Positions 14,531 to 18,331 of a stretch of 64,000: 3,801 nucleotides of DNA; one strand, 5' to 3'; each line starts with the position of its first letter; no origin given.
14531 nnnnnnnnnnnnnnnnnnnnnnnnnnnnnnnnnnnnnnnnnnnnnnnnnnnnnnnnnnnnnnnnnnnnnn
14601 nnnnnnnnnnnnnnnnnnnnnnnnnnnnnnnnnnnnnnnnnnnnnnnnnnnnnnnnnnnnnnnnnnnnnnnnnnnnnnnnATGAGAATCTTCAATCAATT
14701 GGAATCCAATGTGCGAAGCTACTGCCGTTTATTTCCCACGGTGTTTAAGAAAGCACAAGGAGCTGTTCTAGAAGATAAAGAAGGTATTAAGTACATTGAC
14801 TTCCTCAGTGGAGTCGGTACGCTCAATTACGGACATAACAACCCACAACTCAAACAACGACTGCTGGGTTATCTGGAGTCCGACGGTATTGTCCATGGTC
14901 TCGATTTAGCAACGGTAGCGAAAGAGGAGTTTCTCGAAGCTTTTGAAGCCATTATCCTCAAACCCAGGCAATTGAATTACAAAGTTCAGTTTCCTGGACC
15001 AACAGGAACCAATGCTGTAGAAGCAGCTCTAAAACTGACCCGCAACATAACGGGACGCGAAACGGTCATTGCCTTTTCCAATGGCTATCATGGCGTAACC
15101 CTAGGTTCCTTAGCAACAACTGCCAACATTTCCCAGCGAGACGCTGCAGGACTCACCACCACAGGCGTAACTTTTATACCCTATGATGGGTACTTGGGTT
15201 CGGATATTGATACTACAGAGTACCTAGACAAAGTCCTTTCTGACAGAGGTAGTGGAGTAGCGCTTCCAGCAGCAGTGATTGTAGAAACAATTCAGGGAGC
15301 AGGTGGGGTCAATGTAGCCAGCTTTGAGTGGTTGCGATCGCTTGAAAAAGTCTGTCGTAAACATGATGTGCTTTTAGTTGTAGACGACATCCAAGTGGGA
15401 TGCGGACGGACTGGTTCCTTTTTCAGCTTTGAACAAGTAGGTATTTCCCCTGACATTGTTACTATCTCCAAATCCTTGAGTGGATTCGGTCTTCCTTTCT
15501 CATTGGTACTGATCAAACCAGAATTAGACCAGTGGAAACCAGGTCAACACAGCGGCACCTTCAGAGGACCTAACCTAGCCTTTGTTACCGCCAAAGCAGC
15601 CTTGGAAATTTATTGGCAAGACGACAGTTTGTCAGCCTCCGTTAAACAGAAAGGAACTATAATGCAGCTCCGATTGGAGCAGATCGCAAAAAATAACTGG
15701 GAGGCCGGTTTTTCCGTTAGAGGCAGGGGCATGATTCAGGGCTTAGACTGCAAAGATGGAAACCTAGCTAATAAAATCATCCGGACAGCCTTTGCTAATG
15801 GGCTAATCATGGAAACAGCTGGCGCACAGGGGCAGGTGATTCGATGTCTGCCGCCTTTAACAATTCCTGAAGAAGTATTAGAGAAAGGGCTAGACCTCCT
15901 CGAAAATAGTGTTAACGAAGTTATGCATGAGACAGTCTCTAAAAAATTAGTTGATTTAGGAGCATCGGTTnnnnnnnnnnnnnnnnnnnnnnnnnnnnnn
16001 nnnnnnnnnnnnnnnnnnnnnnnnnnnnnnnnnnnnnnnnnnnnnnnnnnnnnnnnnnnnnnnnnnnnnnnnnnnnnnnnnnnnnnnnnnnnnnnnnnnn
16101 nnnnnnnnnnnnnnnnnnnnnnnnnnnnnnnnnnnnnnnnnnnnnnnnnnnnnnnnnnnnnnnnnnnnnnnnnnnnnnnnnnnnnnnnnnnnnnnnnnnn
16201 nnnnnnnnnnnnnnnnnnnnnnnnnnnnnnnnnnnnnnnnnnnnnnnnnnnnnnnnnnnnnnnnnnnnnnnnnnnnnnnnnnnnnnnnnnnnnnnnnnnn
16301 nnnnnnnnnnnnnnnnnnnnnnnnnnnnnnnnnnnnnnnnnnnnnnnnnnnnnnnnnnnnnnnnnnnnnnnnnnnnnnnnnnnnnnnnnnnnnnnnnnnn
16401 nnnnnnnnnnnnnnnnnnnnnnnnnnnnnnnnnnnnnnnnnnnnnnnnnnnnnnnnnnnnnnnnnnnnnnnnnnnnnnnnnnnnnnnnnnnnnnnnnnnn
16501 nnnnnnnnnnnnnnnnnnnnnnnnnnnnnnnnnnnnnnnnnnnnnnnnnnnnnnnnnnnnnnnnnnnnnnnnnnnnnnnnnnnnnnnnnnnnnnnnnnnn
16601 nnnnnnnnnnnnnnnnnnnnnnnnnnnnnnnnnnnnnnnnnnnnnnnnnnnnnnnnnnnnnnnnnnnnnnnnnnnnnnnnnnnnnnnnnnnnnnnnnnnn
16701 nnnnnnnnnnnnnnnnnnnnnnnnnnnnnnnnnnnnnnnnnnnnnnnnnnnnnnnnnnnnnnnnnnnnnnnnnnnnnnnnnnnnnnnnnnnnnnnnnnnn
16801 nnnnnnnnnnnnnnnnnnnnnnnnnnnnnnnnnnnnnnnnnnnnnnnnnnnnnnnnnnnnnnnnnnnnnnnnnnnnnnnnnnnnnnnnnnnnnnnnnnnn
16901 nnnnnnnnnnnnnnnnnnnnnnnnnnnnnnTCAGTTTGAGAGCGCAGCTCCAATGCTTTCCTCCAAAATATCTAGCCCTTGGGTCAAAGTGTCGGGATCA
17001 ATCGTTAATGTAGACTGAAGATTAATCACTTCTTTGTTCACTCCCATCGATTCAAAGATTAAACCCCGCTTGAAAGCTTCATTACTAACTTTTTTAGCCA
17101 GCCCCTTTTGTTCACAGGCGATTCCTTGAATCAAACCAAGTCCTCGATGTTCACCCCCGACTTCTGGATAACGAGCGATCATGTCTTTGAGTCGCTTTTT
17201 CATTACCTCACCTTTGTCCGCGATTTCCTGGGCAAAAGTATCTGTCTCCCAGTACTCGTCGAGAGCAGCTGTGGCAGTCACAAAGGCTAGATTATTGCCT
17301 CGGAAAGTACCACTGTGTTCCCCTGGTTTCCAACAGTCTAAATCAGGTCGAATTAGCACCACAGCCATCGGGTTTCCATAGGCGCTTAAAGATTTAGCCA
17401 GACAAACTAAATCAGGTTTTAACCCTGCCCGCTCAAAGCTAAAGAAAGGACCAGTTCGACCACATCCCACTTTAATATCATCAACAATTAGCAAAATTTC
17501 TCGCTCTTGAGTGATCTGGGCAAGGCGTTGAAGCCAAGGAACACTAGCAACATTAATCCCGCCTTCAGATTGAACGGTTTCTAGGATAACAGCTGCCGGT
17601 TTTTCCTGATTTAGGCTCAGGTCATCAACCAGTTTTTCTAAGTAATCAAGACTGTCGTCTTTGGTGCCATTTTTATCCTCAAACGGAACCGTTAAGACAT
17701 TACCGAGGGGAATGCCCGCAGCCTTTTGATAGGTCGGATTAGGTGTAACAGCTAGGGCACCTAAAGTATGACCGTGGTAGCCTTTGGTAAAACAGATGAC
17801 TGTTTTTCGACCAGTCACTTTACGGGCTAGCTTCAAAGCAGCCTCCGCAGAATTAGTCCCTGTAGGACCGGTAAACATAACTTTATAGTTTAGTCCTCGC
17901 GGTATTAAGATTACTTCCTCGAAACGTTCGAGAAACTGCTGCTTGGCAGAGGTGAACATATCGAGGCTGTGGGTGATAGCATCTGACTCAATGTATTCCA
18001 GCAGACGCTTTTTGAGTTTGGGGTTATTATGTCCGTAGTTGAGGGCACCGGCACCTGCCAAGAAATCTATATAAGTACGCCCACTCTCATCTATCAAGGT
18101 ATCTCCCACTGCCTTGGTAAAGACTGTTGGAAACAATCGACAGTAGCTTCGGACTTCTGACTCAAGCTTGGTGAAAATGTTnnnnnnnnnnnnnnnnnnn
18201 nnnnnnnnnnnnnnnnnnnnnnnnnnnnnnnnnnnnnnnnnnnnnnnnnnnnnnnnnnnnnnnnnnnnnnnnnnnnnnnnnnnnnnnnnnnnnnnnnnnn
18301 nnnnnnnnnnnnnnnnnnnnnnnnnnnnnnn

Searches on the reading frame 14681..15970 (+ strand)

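Call 64: search_protein_families(library=pfam, proteins=[window:14681-15970:+], max_evalue=0.00001)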
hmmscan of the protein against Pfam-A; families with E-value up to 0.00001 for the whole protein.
window:14681-15970:+ (430 aa): 1 family
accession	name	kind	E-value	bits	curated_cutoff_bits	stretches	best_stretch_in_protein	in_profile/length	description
PF00202.27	Aminotran_3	-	7.4e-78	262.4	30.5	1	19-409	10-401/403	Aminotransferase class-III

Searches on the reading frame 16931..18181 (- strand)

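Call 64: search_protein_families(library=pfam, proteins=[window:16931-18181:-], max_evalue=0.00001)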
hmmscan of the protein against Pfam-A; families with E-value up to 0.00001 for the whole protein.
window:16931-18181:- (416 aa): 1 family
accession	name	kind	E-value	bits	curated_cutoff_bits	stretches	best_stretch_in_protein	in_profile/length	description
PF00202.27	Aminotran_3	-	9.7e-77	258.8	30.5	1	18-408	10-401/403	Aminotransferase class-III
